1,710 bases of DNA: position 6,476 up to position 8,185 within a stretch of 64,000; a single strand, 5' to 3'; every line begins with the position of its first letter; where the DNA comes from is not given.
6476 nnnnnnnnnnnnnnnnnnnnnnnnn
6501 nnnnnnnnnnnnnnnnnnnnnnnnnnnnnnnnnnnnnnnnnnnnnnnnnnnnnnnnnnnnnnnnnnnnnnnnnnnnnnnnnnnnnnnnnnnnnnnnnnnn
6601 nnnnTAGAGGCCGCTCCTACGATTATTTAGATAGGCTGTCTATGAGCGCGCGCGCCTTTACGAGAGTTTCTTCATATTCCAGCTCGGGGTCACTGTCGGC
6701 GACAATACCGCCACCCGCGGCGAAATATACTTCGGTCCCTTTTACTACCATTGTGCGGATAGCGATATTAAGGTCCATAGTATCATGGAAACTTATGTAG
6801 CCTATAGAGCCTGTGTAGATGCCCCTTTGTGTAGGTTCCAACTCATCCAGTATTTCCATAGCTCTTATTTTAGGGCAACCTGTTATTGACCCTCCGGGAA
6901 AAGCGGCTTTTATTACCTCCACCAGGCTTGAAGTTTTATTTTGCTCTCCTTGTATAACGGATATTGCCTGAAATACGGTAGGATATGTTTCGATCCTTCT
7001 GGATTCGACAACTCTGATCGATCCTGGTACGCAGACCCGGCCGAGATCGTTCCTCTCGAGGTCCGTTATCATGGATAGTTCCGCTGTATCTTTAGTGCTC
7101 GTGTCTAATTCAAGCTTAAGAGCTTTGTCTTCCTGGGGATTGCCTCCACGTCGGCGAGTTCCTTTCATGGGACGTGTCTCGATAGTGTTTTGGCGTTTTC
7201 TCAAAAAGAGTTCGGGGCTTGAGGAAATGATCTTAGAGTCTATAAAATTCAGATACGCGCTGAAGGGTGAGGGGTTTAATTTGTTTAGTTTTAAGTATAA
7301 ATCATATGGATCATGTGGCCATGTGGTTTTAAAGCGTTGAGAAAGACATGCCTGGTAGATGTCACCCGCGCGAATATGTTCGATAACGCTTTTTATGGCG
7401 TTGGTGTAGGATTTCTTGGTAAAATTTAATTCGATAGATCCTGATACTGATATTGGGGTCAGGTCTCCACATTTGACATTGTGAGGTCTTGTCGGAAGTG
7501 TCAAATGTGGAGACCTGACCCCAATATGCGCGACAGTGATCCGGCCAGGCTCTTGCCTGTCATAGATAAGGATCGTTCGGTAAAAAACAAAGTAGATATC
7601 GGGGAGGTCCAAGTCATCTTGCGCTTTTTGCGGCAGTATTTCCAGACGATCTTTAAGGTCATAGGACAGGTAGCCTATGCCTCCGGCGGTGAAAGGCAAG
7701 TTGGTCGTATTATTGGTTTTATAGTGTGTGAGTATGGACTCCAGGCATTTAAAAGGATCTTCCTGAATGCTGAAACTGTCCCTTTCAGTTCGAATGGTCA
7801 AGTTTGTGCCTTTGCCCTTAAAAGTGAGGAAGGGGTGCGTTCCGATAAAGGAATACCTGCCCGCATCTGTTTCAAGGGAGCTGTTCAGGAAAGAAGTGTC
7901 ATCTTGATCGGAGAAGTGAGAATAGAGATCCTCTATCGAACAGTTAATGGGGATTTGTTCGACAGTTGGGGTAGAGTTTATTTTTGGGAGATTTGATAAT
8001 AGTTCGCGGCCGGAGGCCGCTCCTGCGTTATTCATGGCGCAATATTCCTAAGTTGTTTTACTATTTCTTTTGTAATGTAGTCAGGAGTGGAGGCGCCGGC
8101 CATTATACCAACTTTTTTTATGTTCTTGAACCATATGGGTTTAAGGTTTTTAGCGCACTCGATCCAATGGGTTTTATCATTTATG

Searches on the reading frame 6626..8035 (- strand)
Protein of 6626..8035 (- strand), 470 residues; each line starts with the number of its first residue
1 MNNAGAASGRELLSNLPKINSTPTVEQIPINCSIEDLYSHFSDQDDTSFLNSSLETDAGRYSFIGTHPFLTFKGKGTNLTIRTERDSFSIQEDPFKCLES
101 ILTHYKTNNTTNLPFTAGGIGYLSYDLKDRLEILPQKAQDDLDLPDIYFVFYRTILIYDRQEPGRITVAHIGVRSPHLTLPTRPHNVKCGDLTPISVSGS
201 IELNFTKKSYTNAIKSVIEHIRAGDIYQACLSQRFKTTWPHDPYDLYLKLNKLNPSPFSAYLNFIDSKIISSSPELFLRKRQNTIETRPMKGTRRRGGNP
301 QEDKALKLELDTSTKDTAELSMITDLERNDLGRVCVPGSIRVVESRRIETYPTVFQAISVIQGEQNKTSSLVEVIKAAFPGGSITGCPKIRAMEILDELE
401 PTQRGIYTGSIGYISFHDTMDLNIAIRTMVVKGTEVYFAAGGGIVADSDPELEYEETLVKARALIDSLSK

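Call 47: search_protein_families(library=pfam, proteins=[window:6626-8035:-], max_evalue=0.00001)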
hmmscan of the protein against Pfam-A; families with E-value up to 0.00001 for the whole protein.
window:6626-8035:- (470 aa): 2 families
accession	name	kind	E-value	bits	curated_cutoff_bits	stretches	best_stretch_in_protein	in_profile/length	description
PF00425.24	Chorismate_bind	-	1.6e-90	303.6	27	1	207-460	2-257/257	chorismate binding enzyme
PF04715.19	Anth_synt_I_N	-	1.8e-32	112.9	23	1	36-162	7-135/140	Anthranilate synthase component I, N terminal region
